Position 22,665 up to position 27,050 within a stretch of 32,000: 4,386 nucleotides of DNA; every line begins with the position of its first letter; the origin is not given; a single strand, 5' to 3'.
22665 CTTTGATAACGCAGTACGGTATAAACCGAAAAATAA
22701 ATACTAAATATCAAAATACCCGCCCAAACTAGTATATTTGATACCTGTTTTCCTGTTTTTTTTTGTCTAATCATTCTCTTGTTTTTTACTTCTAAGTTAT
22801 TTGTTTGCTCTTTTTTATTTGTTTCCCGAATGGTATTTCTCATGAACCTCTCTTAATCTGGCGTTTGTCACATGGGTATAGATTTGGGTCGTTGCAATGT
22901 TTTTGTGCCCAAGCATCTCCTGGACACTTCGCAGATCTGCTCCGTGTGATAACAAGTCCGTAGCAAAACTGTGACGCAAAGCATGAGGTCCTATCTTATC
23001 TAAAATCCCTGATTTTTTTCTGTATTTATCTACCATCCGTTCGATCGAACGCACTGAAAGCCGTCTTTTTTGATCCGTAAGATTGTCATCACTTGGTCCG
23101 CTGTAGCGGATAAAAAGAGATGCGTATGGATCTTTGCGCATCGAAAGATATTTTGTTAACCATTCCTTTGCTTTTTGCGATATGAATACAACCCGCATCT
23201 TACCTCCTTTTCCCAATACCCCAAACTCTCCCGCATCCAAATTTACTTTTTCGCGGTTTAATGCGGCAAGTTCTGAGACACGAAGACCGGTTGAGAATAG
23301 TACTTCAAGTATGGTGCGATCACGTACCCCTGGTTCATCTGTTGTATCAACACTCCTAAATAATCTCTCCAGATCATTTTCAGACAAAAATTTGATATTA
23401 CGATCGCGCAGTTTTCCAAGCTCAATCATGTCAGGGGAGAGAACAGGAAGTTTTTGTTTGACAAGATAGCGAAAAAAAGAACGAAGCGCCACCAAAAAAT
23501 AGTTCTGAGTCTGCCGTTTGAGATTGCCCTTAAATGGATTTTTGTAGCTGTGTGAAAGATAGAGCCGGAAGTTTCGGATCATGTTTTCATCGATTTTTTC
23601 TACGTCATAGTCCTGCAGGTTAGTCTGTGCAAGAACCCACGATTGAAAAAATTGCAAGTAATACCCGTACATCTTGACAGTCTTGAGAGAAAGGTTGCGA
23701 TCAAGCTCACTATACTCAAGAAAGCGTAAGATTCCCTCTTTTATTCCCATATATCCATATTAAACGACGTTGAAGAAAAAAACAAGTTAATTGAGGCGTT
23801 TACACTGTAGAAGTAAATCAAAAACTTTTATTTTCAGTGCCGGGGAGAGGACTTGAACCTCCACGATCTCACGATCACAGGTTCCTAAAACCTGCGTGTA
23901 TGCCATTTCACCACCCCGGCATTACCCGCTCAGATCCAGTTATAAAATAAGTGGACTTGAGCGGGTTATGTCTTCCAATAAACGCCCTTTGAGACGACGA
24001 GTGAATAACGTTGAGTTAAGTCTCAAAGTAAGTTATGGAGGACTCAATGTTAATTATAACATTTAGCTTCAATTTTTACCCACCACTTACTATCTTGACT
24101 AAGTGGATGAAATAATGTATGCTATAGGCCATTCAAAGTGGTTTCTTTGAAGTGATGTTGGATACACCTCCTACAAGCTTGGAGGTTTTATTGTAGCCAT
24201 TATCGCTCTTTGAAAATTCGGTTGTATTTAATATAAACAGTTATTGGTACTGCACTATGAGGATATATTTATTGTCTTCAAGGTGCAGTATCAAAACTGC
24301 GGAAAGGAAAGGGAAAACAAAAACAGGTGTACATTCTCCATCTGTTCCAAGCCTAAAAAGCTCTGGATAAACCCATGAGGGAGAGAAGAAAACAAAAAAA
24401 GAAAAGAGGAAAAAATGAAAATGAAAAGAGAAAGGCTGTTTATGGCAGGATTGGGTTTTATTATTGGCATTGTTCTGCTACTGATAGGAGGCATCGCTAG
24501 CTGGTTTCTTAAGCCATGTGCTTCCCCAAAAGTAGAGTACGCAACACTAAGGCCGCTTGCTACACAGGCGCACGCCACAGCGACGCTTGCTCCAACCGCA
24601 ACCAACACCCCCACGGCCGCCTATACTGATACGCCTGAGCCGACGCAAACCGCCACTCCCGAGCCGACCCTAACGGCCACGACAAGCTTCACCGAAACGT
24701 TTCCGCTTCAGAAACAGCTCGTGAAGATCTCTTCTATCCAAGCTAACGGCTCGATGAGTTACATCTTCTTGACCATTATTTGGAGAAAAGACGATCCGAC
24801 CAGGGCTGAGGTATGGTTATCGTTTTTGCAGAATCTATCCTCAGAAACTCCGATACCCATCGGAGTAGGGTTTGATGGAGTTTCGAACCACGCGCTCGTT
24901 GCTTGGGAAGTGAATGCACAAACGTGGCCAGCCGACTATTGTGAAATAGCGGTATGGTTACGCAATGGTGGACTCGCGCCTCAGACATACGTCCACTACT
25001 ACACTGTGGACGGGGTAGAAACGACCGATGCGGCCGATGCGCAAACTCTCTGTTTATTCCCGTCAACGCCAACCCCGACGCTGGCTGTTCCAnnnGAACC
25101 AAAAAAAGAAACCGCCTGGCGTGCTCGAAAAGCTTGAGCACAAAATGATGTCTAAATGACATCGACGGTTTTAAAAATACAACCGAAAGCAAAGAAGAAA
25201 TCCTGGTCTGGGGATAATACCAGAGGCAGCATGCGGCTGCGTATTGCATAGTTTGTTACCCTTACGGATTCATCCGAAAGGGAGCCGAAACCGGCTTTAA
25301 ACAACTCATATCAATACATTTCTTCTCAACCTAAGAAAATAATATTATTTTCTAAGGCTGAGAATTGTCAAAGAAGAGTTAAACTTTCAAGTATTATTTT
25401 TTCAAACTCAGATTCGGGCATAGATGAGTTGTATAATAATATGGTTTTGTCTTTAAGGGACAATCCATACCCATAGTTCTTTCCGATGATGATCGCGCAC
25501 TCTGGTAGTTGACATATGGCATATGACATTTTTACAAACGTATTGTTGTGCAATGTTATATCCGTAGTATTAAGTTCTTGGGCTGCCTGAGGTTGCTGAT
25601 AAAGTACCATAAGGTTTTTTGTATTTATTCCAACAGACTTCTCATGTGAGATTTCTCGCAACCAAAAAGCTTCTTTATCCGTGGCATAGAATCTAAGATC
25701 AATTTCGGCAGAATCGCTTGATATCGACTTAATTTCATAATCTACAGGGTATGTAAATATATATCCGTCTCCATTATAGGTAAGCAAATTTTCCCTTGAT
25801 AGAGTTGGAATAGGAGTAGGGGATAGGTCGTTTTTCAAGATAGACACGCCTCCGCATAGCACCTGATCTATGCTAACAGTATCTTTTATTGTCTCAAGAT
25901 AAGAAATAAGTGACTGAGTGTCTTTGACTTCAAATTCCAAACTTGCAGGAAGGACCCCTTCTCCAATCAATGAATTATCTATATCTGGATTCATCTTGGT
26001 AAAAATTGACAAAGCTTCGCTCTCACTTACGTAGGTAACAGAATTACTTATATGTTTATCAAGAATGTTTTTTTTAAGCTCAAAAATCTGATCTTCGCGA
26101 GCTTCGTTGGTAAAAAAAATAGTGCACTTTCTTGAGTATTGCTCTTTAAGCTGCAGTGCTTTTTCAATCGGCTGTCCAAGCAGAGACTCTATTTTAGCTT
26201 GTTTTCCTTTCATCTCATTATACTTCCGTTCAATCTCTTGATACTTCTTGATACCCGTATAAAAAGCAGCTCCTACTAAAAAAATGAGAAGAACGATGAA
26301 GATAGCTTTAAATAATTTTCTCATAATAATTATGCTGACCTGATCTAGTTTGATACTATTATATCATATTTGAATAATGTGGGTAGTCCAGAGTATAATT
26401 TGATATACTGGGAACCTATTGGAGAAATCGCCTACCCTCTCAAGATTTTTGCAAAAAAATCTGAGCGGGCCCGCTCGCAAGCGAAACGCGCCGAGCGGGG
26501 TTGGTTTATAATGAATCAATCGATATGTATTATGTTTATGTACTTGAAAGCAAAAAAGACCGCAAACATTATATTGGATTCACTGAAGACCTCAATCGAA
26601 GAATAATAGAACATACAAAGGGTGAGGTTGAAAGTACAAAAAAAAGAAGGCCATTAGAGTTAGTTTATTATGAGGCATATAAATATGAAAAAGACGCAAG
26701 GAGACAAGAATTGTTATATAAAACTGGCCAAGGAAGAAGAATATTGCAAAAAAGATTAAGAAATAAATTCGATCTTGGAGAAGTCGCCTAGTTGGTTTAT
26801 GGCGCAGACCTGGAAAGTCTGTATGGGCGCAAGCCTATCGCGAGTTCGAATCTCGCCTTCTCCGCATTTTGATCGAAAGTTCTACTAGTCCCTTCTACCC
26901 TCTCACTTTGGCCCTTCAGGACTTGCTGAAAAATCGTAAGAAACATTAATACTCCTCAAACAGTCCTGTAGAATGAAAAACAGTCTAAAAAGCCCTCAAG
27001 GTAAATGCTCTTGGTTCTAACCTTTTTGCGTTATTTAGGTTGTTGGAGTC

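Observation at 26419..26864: tRNA-Ser locus rebuilt around a GIY-YIG cassette: duplicated tRNA 5' pieces, and an ORF whose stop codon lies inside the tRNA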

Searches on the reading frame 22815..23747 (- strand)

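Call 9: search_protein_families(library=pfam, proteins=[window:22815-23747:-], max_evalue=0.01)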
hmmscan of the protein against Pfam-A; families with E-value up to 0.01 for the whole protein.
window:22815-23747:- (310 aa): 4 families
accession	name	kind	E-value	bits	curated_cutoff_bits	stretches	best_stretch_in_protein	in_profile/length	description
PF00589.27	Phage_integrase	-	1.8e-42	145.4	27.1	1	119-295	1-170/172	Phage integrase family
PF02899.23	Phage_int_SAM_1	-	1.3e-09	38.6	22.3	1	8-99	3-83/83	Phage integrase, N-terminal SAM-like domain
PF13102.12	Phage_int_SAM_5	-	2.2e-05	25.2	22.3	1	14-100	12-87/98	Phage integrase SAM-like domain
PF13495.12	Phage_int_SAM_4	-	0.0018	19.1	27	1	8-100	4-83/85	Phage integrase, N-terminal SAM-like domain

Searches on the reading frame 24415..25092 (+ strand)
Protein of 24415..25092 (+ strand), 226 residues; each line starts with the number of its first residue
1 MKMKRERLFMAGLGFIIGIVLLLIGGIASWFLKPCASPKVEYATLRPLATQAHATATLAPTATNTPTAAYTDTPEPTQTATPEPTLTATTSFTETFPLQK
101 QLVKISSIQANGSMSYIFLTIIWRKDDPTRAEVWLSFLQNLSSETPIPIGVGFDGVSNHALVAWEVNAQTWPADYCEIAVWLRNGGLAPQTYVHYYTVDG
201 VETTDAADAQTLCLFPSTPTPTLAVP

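Call 9: search_protein_families(library=pfam, proteins=[window:24415-25092:+], max_evalue=0.01)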
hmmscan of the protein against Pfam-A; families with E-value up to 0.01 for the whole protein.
window:24415-25092:+ (226 aa): 0 families

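Call 30: search_protein_families(library=ncbifam, proteins=[window:24415-25092:+], max_evalue=0.01)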
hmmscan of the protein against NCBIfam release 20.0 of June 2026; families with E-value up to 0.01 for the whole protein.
window:24415-25092:+ (226 aa): 1 family
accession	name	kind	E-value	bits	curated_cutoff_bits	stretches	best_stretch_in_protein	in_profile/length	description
NF033761.1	gliding_GltJ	equivalog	0.0074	15.4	450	1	13-90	374-452/671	adventurous gliding motility protein GltJ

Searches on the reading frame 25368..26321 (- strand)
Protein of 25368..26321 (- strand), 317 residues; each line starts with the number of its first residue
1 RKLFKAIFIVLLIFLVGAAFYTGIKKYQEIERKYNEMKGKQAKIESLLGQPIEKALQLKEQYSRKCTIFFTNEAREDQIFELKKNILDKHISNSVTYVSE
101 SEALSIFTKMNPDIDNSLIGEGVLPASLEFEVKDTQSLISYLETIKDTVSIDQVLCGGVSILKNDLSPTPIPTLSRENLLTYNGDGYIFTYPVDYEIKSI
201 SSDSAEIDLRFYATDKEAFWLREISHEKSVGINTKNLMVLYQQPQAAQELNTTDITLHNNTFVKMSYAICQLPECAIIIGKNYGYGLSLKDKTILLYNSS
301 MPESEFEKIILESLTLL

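Call 9: search_protein_families(library=pfam, proteins=[window:25368-26321:-], max_evalue=0.01)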
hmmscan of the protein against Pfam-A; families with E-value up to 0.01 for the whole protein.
window:25368-26321:- (317 aa): 1 family
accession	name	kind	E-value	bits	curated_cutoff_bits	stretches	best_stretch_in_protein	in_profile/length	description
PF18075.7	FtsX_ECD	-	8.6e-08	33.1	23.5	1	67-154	4-96/96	FtsX extracellular domain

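Call 30: search_protein_families(library=ncbifam, proteins=[window:25368-26321:-], max_evalue=0.01)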
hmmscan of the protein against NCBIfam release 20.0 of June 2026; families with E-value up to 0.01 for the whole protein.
window:25368-26321:- (317 aa): 1 family
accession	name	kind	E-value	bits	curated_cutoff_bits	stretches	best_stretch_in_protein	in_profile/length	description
TIGR00439.2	FtsX_Gneg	equivalog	0.00022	20.5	255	1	62-151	52-146/292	permease-like cell division protein FtsX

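Call 39: find_homologous_proteins(query=window:25368-26321:-, max_evalue=1e-10)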
Query window:25368-26321:- (317 aa): 1 proteins with E <= 1e-10 among 1805 candidates.
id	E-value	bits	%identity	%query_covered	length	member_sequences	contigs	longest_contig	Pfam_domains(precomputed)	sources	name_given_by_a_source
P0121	5.6e-202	687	100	100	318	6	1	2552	PF18075.9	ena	-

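Call 64: find_encoding_contigs(protein=P0121, flank=5000, max_places=10)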
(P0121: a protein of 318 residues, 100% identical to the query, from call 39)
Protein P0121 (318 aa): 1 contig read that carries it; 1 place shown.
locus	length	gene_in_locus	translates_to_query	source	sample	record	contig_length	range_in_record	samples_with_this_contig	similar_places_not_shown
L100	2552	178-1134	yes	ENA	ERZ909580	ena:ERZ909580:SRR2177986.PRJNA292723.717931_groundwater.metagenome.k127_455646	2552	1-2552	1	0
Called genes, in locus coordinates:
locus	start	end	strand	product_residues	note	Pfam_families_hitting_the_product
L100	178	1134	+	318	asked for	PF18075:FtsX_ECD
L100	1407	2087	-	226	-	-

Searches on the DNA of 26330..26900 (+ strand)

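Call 77: search_rna_families(source=window, start=26330, end=26900, threshold=evalue, max_evalue=1)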
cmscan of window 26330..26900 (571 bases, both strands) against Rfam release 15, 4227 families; matches with E-value up to 1: 2.
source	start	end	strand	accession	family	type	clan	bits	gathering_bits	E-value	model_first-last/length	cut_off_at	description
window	26777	26864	+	RF00005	tRNA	Gene; tRNA;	CL00001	56.7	29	1.2e-11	1-71/71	no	tRNA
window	26814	26864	-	RF04351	Plastid-psbl-rps4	Cis-reg;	-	22.7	68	0.024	1-53/53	no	Plastid-psbl-rps4 3UTR RNA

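Call 88: search_rna_families(sources=[L052, L050, L058, L059, L060, L038, L065, L046, L054, L064, L022, L068, L075], threshold=gathering)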
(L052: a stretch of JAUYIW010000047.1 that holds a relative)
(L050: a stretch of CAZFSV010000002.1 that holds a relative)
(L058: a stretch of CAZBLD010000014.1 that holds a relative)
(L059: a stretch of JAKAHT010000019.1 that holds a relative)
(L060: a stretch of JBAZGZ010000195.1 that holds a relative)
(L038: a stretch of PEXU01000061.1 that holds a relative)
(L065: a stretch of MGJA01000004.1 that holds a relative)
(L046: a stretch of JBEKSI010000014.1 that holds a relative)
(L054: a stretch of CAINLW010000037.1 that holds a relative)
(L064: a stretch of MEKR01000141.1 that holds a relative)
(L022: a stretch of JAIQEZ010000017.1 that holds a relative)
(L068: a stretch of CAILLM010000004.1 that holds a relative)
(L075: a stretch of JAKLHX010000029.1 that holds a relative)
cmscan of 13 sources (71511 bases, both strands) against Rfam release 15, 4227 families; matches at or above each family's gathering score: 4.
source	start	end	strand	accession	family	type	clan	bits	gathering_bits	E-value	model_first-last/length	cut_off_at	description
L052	2295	3670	+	RF02541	LSU_rRNA_bacteria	Gene; rRNA;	CL00112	606.7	50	2.8e-196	1-832/2925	3'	Bacterial large subunit ribosomal RNA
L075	2403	2738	+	RF00010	RNaseP_bact_a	Gene; ribozyme;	CL00002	242.3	100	1.5e-77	1-367/367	no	Bacterial RNase P class A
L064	5940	5985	+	RF01687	Acido-Lenti-1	Gene; sRNA;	-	53.7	37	2.9e-09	1-46/46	no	Acido-Lenti-1 RNA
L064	5347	5392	-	RF01687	Acido-Lenti-1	Gene; sRNA;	-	52.5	37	6.2e-09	1-46/46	no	Acido-Lenti-1 RNA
